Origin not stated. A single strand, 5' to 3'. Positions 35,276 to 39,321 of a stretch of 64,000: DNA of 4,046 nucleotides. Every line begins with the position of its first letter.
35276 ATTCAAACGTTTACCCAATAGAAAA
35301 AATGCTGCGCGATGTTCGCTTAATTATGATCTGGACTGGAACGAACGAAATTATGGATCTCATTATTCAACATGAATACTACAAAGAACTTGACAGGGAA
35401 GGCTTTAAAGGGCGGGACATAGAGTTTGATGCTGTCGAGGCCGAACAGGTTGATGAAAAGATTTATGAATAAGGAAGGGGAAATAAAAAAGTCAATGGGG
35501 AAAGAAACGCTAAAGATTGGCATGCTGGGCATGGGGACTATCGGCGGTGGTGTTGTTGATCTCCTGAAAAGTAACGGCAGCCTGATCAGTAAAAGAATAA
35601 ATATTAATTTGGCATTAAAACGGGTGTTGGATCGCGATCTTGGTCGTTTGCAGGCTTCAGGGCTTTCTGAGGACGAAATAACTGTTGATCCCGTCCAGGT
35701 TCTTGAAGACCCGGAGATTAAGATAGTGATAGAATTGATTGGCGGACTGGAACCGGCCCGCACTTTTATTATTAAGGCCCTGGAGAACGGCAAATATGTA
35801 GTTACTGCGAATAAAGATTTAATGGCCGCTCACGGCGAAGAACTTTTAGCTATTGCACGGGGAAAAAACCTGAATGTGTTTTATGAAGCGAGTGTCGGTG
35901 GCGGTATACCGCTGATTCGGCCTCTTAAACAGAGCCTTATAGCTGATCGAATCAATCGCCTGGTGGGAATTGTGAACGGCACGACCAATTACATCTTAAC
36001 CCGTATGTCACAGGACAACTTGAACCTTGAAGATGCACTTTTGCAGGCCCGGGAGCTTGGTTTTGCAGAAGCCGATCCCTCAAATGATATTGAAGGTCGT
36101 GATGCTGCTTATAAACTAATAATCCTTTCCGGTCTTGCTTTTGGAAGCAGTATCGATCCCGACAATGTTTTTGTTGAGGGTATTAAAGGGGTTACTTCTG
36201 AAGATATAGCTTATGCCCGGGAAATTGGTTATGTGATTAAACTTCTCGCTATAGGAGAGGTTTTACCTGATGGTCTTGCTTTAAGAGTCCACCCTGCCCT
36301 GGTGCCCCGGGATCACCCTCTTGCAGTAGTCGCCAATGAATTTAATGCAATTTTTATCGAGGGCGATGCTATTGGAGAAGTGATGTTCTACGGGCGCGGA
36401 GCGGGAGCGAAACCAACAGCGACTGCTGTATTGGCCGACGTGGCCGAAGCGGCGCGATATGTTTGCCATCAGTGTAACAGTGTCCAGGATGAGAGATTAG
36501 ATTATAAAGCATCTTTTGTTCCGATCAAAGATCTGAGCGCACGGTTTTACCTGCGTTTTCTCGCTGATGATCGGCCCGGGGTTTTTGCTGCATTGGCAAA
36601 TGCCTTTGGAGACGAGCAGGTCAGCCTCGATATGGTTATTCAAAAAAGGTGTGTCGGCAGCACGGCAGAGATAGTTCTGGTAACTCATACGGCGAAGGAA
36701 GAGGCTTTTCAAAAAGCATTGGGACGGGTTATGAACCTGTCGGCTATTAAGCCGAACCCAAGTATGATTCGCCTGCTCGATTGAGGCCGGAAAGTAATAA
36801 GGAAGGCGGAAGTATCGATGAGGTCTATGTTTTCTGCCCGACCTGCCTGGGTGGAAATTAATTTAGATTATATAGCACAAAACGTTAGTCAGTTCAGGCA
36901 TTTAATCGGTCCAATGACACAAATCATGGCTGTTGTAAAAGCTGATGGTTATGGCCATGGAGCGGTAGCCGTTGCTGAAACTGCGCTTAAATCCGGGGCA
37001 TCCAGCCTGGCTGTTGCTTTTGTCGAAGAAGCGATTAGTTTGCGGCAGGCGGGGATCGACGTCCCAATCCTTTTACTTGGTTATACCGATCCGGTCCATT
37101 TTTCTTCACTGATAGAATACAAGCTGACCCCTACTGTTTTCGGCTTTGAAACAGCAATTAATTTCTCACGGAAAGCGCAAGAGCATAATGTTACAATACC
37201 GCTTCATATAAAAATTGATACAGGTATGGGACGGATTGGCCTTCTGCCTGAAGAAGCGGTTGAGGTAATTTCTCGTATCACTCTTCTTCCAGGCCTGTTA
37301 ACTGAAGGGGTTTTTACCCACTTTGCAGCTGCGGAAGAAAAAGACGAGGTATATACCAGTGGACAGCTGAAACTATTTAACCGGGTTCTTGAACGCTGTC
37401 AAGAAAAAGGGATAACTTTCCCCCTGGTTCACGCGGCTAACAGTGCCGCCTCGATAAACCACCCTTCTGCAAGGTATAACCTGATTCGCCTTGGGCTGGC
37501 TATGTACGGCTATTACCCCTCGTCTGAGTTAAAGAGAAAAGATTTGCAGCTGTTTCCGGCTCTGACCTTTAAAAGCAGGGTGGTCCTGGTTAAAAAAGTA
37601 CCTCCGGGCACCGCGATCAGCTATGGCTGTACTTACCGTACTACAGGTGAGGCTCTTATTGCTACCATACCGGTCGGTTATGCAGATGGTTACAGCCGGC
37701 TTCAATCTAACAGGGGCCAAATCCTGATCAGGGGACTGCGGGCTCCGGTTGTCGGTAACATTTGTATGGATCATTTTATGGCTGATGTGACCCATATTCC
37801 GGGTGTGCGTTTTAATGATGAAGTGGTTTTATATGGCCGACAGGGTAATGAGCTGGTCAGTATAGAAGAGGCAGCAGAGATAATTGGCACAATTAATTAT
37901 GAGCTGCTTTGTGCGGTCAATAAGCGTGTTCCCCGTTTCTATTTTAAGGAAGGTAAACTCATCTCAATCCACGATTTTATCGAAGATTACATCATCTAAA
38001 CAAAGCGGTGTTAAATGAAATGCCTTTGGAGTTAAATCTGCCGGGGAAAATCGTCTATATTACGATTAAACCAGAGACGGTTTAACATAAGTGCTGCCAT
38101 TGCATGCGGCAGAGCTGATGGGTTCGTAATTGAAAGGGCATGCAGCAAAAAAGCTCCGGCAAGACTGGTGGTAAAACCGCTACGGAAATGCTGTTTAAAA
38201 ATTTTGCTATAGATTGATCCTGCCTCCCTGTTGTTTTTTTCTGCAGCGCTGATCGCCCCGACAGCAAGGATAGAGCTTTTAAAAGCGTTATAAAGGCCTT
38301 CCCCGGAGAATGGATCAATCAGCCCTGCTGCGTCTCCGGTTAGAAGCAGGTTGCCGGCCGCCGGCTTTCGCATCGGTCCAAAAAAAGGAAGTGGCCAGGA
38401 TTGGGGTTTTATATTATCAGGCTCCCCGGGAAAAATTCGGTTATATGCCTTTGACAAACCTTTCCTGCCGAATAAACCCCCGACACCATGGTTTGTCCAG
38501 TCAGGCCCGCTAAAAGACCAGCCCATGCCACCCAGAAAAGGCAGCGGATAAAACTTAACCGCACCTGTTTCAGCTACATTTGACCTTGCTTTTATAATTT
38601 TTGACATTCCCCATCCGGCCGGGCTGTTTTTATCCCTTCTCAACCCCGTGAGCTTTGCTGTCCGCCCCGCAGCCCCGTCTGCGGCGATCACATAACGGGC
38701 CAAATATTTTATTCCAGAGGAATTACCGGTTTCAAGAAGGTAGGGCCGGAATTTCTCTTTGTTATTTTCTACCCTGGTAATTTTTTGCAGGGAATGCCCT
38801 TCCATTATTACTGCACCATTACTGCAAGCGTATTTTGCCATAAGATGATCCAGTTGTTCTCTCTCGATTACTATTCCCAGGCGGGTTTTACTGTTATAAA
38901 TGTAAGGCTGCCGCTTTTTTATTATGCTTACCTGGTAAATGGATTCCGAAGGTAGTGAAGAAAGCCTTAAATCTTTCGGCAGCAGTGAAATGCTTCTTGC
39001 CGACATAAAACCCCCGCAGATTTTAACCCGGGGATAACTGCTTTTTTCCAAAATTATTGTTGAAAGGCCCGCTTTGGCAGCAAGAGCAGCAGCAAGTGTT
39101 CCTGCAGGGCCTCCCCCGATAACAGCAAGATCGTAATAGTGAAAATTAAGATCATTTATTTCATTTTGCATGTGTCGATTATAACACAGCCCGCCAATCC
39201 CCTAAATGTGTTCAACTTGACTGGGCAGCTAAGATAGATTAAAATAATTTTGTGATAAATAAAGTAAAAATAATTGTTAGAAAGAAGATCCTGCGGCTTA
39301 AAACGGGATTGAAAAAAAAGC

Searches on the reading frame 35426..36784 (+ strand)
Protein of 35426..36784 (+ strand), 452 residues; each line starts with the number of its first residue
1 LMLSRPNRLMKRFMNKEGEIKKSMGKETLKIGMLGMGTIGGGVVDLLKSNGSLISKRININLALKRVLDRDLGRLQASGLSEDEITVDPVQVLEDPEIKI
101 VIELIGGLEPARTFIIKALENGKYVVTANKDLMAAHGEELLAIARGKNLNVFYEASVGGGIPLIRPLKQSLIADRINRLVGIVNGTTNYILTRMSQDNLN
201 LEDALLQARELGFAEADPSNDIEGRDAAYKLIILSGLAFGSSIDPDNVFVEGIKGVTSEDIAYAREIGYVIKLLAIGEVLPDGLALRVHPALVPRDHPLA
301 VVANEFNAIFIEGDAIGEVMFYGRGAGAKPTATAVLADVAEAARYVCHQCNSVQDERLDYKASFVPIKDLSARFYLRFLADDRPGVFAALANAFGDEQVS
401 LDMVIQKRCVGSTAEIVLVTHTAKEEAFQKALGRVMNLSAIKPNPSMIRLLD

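Call 36: search_protein_families(library=pfam, proteins=[window:35426-36784:+], max_evalue=1e-8)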
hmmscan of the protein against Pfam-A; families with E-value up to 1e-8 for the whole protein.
window:35426-36784:+ (452 aa): 2 families
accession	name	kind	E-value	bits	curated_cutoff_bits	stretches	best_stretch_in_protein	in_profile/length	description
PF00742.24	Homoserine_dh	-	1.5e-63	214.2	22.9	1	162-339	1-172/173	Homoserine dehydrogenase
PF03447.22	NAD_binding_3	-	6.7e-17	62.7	24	1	35-154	1-116/116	Homoserine dehydrogenase, NAD binding domain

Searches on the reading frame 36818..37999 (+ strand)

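Call 36: search_protein_families(library=pfam, proteins=[window:36818-37999:+], max_evalue=1e-8)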
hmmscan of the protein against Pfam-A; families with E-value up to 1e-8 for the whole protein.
window:36818-37999:+ (393 aa): 2 families
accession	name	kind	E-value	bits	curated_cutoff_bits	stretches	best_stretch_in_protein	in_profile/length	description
PF01168.26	Ala_racemase_N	-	1.6e-71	240.9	24.1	1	14-234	1-220/220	Alanine racemase, N-terminal domain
PF00842.27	Ala_racemase_C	-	9.7e-47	158.2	25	1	248-375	1-127/127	Alanine racemase, C-terminal domain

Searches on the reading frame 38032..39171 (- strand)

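Call 36: search_protein_families(library=pfam, proteins=[window:38032-39171:-], max_evalue=1e-8)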
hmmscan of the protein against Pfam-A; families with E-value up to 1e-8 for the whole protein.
window:38032-39171:- (379 aa): 1 family
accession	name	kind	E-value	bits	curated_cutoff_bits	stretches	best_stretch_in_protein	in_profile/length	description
PF01494.25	FAD_binding_3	-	1.8e-15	57.5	22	1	14-194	3-187/349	FAD binding domain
